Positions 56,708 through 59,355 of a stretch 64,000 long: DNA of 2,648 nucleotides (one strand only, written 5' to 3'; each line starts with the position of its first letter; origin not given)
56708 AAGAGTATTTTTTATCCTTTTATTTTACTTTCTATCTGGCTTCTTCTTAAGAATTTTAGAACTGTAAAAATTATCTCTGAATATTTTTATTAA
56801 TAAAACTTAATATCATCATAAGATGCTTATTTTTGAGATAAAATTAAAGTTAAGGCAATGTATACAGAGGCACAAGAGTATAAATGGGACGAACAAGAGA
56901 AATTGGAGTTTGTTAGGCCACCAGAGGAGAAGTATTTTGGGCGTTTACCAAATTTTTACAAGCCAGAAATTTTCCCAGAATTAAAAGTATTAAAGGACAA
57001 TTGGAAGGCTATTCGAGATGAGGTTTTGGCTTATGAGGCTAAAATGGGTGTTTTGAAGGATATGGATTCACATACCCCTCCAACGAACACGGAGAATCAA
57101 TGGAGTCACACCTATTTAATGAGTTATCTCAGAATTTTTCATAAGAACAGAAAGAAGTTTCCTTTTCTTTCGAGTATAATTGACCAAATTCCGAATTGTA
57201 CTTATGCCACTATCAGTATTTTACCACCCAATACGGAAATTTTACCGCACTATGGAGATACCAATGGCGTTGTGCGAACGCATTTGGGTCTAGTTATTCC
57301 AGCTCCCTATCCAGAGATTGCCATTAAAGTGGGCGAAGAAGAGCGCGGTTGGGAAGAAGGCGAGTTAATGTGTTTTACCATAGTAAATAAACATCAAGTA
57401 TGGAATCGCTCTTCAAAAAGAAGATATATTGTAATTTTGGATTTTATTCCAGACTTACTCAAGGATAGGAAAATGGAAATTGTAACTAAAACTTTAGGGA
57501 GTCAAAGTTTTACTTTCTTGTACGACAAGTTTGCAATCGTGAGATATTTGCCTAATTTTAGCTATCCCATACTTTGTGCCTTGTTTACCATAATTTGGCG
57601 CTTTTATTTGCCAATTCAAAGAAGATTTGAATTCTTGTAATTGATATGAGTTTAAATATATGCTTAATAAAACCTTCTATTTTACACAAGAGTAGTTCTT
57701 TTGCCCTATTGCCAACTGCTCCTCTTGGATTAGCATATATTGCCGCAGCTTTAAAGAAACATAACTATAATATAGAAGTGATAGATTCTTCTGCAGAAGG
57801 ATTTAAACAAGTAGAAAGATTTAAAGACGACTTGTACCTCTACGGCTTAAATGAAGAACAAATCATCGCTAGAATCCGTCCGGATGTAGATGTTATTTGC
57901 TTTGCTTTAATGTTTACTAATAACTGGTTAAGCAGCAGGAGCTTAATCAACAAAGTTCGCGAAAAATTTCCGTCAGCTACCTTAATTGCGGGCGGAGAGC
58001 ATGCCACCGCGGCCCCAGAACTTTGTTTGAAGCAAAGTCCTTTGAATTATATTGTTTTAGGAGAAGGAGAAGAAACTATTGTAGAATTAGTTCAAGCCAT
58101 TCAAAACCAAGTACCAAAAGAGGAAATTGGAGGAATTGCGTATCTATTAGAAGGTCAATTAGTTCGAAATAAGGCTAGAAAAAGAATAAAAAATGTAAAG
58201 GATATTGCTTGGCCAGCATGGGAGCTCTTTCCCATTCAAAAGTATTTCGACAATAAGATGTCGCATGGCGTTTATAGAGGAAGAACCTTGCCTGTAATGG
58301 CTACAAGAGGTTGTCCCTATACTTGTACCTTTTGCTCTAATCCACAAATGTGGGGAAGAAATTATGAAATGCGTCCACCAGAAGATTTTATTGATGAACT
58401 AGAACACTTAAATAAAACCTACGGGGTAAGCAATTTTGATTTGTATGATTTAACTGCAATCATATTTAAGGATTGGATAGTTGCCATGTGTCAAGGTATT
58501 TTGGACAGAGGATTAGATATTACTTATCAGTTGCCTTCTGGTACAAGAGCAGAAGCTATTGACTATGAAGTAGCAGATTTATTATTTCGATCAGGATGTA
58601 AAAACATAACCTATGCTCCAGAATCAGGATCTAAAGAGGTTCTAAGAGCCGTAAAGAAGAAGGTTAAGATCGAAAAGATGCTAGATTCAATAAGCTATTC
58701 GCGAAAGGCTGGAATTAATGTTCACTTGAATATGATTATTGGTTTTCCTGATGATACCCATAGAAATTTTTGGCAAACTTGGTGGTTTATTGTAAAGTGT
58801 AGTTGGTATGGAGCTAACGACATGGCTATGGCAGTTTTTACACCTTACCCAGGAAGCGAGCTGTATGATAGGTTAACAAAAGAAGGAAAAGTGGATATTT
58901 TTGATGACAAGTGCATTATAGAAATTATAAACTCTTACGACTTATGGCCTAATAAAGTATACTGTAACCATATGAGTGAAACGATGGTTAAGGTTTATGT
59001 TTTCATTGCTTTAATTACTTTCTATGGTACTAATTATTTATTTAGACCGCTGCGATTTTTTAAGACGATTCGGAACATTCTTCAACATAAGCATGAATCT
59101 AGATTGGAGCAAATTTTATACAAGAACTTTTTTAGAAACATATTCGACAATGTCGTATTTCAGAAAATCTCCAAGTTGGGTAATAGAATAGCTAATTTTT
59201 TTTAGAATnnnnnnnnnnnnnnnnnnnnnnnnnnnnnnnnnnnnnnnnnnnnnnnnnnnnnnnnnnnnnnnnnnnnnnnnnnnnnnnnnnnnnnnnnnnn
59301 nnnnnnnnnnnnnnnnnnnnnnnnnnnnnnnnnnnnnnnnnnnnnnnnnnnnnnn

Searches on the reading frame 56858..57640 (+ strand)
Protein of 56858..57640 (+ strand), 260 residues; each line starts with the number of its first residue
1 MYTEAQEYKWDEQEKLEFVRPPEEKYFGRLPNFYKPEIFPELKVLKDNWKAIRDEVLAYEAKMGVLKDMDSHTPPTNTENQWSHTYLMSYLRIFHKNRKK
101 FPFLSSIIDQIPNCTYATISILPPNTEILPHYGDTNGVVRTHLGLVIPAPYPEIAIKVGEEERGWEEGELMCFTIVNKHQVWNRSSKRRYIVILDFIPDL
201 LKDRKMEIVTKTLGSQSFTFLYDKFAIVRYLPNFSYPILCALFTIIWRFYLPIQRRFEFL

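Call 3: search_protein_families(library=pfam, proteins=[window:56858-57640:+], max_evalue=0.01)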
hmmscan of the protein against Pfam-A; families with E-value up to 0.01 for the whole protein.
window:56858-57640:+ (260 aa): 1 family
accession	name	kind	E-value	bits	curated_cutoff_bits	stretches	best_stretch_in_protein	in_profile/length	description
PF05118.21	Asp_Arg_Hydrox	-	5.5e-36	124.2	22.6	1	47-197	2-155/157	Aspartyl/Asparaginyl beta-hydroxylase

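Call 4: search_protein_families(library=ncbifam, proteins=[window:56858-57640:+], max_evalue=0.01)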
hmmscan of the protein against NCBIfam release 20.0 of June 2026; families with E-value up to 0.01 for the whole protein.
window:56858-57640:+ (260 aa): 2 families
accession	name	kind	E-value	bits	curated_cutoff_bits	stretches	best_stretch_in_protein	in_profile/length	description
NF052565.1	OrnLipAcylHsRhiz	equivalog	1.7e-27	96.3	450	1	31-198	42-212/259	ornithine lipid ester-linked acyl 2-hydroxylase OlsC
NF033391.2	lipid_A_LpxO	equivalog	3e-18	65.9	500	1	30-212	49-233/297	lipid A hydroxylase LpxO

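Call 14: find_encoding_contigs(protein=window:56858-57640:+, flank=10000, max_places=6)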
Protein window:56858-57640:+ (260 aa): no gene with exactly this product is on record in the collection.

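Call 67: find_homologous_proteins(query=window:56858-57640:+, max_evalue=0.00001)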
Query window:56858-57640:+ (260 aa): 144 proteins with E <= 0.00001 among 321 candidates; the best 120 are listed.
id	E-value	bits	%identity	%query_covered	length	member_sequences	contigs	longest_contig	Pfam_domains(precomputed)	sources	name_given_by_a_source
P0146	1.8e-177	606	100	100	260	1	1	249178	PF05118.22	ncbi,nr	ncbi:MAG: aspartyl/asparaginyl beta-hydroxylase domain-containing protein [Chitinophagales bacterium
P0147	2.4e-144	498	80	99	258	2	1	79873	PF05118.22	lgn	-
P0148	2.5e-139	481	78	98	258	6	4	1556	PF05118.22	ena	-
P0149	3.0e-135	468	75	99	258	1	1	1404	PF05118.22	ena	-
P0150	1.6e-134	466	76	98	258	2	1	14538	PF05118.22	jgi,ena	-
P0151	4.3e-132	458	75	99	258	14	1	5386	PF05118.22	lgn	-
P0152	1.9e-131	456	75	99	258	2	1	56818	PF05118.22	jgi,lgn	jgi:aspartyl/asparaginyl beta-hydroxylase (cupin superfamily)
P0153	7.6e-127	440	73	98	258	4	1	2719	PF05118.22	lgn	-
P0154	6.3e-113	395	65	98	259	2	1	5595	PF05118.22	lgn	-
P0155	7.5e-113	395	66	98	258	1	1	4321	PF05118.22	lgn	-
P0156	2.0e-110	387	61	99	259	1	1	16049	PF05118.22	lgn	-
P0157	5.5e-108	379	61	98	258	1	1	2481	PF05118.22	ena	-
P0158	9.3e-108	378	61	98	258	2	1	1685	PF05118.22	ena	-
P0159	2.9e-106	373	60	99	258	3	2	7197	PF05118.22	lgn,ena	-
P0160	1.2e-104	368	57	98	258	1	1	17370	PF05118.22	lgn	-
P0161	3.6e-104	366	60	98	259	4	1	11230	PF05118.22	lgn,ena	-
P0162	3.7e-104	366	58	98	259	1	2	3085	PF05118.22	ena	-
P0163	4.0e-104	366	60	98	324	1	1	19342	PF05118.22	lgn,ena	-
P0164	1.5e-103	364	57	98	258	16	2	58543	PF05118.22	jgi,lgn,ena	-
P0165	4.5e-103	362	58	99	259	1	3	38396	PF05118.22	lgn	-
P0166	1.6e-102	361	59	98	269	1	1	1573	PF05118.22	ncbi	-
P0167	4.5e-102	359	59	98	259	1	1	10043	PF05118.22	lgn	-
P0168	8.8e-102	358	59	98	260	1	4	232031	PF05118.22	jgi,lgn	-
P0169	9.0e-102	358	59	98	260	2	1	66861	PF05118.22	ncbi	-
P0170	1.0e-101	358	57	98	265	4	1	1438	PF05118.22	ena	-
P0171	1.9e-101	357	56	98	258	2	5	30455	PF05118.22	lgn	-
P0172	3.1e-101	356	59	99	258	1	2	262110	PF05118.22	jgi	-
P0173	5.4e-101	356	56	97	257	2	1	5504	PF05118.22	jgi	-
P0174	7.5e-101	355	58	99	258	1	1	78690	PF05118.22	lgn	-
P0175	8.3e-101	355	58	98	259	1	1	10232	PF05118.22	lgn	-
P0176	1.6e-100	354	60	98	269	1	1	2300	PF05118.22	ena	-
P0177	1.9e-100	354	57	98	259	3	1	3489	PF05118.22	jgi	jgi:hypothetical protein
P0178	2.0e-100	354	58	98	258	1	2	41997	PF05118.22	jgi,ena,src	jgi:aspartyl/asparaginyl beta-hydroxylase (cupin superfamily)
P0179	2.3e-100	354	58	98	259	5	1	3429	PF05118.22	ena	-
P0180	4.2e-100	353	57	99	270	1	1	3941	PF05118.22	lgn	-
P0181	4.9e-100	353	58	98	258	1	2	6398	PF05118.22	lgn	-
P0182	1.1e-99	351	58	98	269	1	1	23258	PF05118.22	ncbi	-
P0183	2.0e-99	351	57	98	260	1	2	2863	PF05118.22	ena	-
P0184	2.7e-99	350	56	98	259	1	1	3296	PF05118.22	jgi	jgi:ornithine lipid ester-linked acyl 2-hydroxylase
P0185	4.2e-99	349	55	98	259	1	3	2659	PF05118.22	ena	-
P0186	6.0e-99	349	58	98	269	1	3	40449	PF05118.22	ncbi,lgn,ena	-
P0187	6.1e-99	349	55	97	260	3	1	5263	PF05118.22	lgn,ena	-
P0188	8.8e-99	348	58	99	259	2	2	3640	PF05118.22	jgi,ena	jgi:hypothetical protein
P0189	1.7e-98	347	54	98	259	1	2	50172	PF05118.22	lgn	-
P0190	3.4e-98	346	55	98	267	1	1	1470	PF05118.22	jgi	jgi:hypothetical protein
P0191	6.1e-98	346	57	98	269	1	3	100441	PF05118.22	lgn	-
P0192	8.4e-98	345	56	98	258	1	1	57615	PF05118.22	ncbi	-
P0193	1.2e-97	345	54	98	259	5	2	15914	PF05118.22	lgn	-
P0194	2.0e-97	344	59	98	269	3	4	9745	PF05118.22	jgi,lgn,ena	-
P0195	2.7e-97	344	57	97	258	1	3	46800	PF05118.22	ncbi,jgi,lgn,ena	jgi:aspartyl/asparaginyl beta-hydroxylase (cupin superfamily)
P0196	2.9e-97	343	56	98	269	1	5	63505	PF05118.22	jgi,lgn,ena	-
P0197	3.1e-97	343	56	98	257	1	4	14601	PF05118.22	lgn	-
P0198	5.7e-97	342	56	98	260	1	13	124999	PF05118.22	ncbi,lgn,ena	-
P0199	9.0e-97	342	54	98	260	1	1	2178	PF05118.22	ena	-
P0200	2.5e-96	340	54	98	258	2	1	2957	PF05118.22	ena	-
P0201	4.2e-96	340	57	98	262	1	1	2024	PF05118.22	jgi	jgi:hypothetical protein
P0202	7.6e-96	339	55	98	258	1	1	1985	PF05118.22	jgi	jgi:ornithine lipid ester-linked acyl 2-hydroxylase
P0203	3.6e-95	337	56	98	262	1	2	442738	PF05118.22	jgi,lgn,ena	-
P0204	6.4e-95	336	55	99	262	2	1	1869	PF05118.22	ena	-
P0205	9.8e-95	335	54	96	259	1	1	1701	PF05118.22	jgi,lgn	jgi:aspartyl/asparaginyl beta-hydroxylase (cupin superfamily)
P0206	1.0e-94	335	54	97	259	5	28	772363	PF05118.22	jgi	jgi:hypothetical protein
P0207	1.0e-94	335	53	98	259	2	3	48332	PF05118.22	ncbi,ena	-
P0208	2.8e-94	334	55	98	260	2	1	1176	PF05118.22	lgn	-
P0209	2.9e-94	334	55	98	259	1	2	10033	PF05118.22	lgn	-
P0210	3.0e-94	334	53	98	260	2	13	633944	PF05118.22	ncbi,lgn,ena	-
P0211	3.7e-94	333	56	98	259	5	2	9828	PF05118.22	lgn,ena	-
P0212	5.2e-94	333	54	99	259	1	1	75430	PF05118.22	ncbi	-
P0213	9.7e-94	332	54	97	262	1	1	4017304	PF05118.22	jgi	jgi:ornithine lipid ester-linked acyl 2-hydroxylase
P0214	1.2e-93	332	55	99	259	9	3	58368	PF05118.22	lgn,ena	-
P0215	2.9e-93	330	55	98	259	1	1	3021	PF05118.22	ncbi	-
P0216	3.3e-93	330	55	100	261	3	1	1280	PF05118.22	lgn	-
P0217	5.9e-93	329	53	98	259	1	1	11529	PF05118.22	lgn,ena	-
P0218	6.2e-93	329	53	98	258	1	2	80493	PF05118.22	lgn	-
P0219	8.1e-93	329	56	97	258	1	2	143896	PF05118.22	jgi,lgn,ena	jgi:beta-hydroxylase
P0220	1.1e-92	328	54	98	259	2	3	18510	PF05118.22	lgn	-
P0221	1.4e-92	328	57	97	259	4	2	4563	PF05118.22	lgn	-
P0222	3.7e-92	327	56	98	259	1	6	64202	PF05118.22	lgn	-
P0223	4.0e-92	327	56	97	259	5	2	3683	PF05118.22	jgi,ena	jgi:aspartyl/asparaginyl beta-hydroxylase (cupin superfamily)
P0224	4.8e-92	326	56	97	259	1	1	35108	PF05118.22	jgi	jgi:ornithine lipid ester-linked acyl 2-hydroxylase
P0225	5.8e-92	326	52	98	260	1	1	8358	PF05118.22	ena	-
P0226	6.5e-92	326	51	98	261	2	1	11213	PF05118.22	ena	-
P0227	8.1e-92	326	54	98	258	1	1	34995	PF05118.22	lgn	-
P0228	9.8e-92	325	55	98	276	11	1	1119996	PF05118.22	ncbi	-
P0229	1.9e-91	324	54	97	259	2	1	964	PF05118.22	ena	-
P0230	8.3e-91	322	55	98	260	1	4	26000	PF05118.22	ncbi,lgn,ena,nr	ncbi:MAG: aspartyl/asparaginyl beta-hydroxylase domain-containing protein [Bacteroidia bacterium]|nr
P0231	2.4e-89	317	54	98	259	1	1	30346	PF05118.22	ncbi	-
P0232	4.6e-88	313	51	97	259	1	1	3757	PF05118.22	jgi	jgi:aspartyl/asparaginyl beta-hydroxylase (cupin superfamily)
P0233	5.3e-88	313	51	97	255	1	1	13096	PF05118.22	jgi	-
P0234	9.8e-88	312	50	98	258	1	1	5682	PF05118.22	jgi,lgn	-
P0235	1.0e-87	312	53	98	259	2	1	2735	PF05118.22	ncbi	-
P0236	1.1e-87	312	51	96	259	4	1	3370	PF05118.22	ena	-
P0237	6.5e-87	310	51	98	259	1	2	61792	PF05118.22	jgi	jgi:hypothetical protein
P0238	1.8e-85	305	54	98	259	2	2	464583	PF05118.22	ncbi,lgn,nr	ncbi:MAG: aspartyl/asparaginyl beta-hydroxylase domain-containing protein [Chitinophagales bacterium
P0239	4.5e-85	303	55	89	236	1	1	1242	PF05118.22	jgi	jgi:aspartyl/asparaginyl beta-hydroxylase (cupin superfamily)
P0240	2.3e-83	298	53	91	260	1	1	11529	PF05118.22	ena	-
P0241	2.3e-83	298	51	96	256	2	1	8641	PF05118.22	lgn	-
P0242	2.7e-83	298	49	97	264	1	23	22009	PF05118.22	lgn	-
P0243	1.0e-82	296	51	98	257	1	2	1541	PF05118.22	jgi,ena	jgi:beta-hydroxylase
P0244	1.5e-80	289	51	92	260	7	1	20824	PF05118.22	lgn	-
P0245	3.5e-80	287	49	96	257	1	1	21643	PF05118.22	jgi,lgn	jgi:aspartyl/asparaginyl beta-hydroxylase (cupin superfamily)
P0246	7.6e-80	286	52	87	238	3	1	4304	PF05118.22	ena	-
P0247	2.3e-79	285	49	92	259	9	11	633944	PF05118.22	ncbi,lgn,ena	-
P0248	8.3e-79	283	50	92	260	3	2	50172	PF05118.22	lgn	-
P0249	9.2e-79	283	51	92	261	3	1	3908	PF05118.22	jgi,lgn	-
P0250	6.2e-78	280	47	95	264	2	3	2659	PF05118.22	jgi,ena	-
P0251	1.3e-77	279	46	98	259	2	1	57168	PF05118.22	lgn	-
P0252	8.3e-77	276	48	97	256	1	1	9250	PF05118.22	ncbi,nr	ncbi:MAG TPA: aspartyl/asparaginyl beta-hydroxylase domain-containing protein [Chitinophagales bacte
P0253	2.0e-76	275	49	92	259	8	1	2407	PF05118.22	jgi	jgi:aspartyl/asparaginyl beta-hydroxylase (cupin superfamily)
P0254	5.2e-75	270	45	100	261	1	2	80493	PF05118.22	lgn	-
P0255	8.5e-75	270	46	97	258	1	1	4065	PF05118.22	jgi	-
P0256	1.3e-74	269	48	96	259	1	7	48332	PF05118.22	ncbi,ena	-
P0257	2.0e-74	269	47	96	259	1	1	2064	PF05118.22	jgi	jgi:aspartyl/asparaginyl beta-hydroxylase (cupin superfamily)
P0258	3.8e-74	268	61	74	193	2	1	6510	PF05118.22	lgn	-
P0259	5.2e-74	267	47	100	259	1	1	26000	PF05118.22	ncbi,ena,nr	ncbi:MAG: aspartyl/asparaginyl beta-hydroxylase domain-containing protein [Bacteroidia bacterium]|nr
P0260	7.6e-74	267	47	94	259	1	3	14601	PF05118.22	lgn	-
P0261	1.0e-73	266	48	96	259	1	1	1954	PF05118.22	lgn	-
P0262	1.3e-73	266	48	95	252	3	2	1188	PF05118.22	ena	-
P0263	1.4e-73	266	48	91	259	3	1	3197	PF05118.22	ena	-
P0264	1.4e-73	266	48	92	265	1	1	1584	PF05118.22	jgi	jgi:aspartyl/asparaginyl beta-hydroxylase (cupin superfamily)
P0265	3.0e-73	265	48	91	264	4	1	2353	PF05118.22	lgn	-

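Call 68: find_encoding_contigs(protein=P0213, flank=10000, max_places=2)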
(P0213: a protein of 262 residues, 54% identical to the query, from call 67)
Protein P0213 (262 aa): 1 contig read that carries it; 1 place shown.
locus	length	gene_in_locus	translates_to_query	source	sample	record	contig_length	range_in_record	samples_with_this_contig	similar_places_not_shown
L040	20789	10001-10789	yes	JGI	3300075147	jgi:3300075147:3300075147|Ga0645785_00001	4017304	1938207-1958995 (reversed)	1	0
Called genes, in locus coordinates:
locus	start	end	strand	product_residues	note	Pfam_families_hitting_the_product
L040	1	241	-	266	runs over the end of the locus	PF05721:PhyH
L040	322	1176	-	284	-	PF22814:WelO5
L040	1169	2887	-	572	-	-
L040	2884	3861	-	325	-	-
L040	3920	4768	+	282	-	PF22814:WelO5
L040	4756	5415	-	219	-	PF09603:Fib_succ_major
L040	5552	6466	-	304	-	PF00535:Glycos_transf_2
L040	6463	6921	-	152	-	PF05523:FdtA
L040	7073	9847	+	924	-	PF13231:PMT_2, PF13181:TPR_8 (faint), PF00515:TPR_1 (faint), PF07719:TPR_2 (faint)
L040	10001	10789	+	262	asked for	PF05118:Asp_Arg_Hydrox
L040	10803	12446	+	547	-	-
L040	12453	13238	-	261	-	PF13621:Cupin_8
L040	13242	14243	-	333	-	PF04055:Radical_SAM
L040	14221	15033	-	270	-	PF01040:UbiA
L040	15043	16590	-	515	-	PF02310:B12-binding, PF04055:Radical_SAM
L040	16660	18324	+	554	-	-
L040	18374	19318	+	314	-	-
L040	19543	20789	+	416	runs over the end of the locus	-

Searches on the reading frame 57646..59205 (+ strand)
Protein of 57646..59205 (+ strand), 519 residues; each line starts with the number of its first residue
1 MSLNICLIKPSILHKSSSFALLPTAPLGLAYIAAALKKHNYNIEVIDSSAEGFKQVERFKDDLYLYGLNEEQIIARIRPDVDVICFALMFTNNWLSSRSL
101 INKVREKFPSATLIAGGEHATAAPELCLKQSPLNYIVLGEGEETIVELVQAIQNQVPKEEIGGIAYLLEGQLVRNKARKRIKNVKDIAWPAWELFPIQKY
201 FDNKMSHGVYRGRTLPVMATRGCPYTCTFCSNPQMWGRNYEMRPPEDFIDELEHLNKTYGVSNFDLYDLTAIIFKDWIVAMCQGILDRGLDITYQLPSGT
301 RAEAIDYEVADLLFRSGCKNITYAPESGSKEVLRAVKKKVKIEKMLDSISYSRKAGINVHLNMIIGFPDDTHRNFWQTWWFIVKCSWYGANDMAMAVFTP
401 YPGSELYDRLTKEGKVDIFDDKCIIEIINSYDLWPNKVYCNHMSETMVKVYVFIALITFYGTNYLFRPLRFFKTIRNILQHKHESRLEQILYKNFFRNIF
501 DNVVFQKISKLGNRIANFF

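Call 3: search_protein_families(library=pfam, proteins=[window:57646-59205:+], max_evalue=0.01)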
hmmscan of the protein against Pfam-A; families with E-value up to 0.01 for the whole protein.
window:57646-59205:+ (519 aa): 2 families
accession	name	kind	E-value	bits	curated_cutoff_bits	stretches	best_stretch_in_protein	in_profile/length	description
PF04055.27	Radical_SAM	-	2.1e-19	70.7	29.5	1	220-378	4-162/166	Radical SAM superfamily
PF02310.24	B12-binding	-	4.1e-17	62.6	32.1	1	24-148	12-120/121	B12 binding domain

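Call 4: search_protein_families(library=ncbifam, proteins=[window:57646-59205:+], max_evalue=0.01)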
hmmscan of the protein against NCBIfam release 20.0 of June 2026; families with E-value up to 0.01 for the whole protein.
window:57646-59205:+ (519 aa): 35 families (the best 25 are shown)
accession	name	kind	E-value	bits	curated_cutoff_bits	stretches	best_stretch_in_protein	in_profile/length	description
NF038361.1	rSAM_Sden_1168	equivalog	2.7e-54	184.7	575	1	25-416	84-479/560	Sden_1168 family B12-binding radical SAM P-methyltransferase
TIGR02026.1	BchE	equivalog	3.3e-52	178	481.35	1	5-421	2-396/497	magnesium-protoporphyrin IX monomethyl ester anaerobic oxidative cyclase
NF050148.1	rSAM_ApyD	equivalog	7.8e-41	140.2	750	1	7-419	5-402/645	RiPP biosynthesis radical SAM protein ApyD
TIGR03471.1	HpnJ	equivalog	5.3e-35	121.2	577.6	1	92-487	79-455/472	hopanoid biosynthesis associated radical SAM protein HpnJ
TIGR04013.1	B12_SAM_MJ_1487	hypoth_equivalog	2.8e-33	115.3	251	2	75-256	39-193/382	TIGR04013 family B12-binding domain/radical SAM domain-containing protein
TIGR04014.1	B12_SAM_MJ_0865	equivalog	4.1e-32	111.5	360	1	80-412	38-360/434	methyl-coenzyme M reductase glutamine C-methyltransferase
TIGR04367.1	HpnR_B12_rSAM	equivalog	3e-30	105.2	650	1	5-411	3-374/490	hopanoid C-3 methylase HpnR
TIGR04385.1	B12_rSAM_cofa1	equivalog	5.7e-30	104.9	450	1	100-376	89-355/438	B12 lower ligand biosynthesis radical SAM protein BzaD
TIGR04072.2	rSAM_ladder_B12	equivalog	1.2e-28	100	360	1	23-375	15-339/443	lipid biosynthesis B12-binding/radical SAM protein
TIGR04479.1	bcpD_PhpK_rSAM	subfamily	8.1e-28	97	600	1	84-383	114-407/504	PhpK family radical SAM P-methyltransferase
TIGR03975.1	rSAM_ocin_1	subfamily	7e-26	90.9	281.85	1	80-376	128-421/606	RiPP maturation radical SAM C-methyltransferase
TIGR04295.1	B12_rSAM_oligo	hypoth_equivalog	6.9e-25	87.6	400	1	23-410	22-384/422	TIGR04295 family B12-binding domain-containing radical SAM protein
NF033070.1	rSAM_AprD4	equivalog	6.3e-19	68.2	500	1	210-417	192-397/456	AprD4 family radical SAM diol-dehydratase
NF040542.1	rSAM_RCCLKC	equivalog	7.7e-19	68.1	450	1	62-365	35-330/423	arsinothricin biosynthesis radical SAM protein ArsL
NF033712.0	B12_rSAM_KedN5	subfamily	7.1e-17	60.8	700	1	55-231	40-212/624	KedN5 family methylcobalamin-dependent radical SAM C-methyltransferase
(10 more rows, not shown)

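Call 29: search_solved_structures(query=window:57646-59205:+, max_evalue=0.001)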
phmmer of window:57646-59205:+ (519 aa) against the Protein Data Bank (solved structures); distinct sequences matched with E-value up to 0.001: 7.
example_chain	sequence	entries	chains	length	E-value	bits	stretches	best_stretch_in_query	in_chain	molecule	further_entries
9ccb_A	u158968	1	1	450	3.4e-22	82.1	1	81-410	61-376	Radical SAM core domain-containing protein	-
6fd2_B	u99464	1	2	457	2e-17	66.4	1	216-417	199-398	Putative apramycin biosynthetic oxidoreductase 4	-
7kdx_A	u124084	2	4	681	1.4e-07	33.9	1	58-376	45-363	Methyltransferase TokK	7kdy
6wte_A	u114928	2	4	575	9.2e-07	31.2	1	22-335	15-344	B12-binding domain-containing protein | Tryptophan-C2-methyltransferase containing B12-binding domain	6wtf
4q37_A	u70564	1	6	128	6.1e-05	25.1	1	74-151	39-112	Radical SAM protein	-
9n1b_A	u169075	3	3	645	7.9e-05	24.8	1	80-237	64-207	Radical SAM protein | Radical SAM enzyme CysS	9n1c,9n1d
5ul2_A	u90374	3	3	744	8.4e-05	24.7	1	109-295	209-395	OxsB protein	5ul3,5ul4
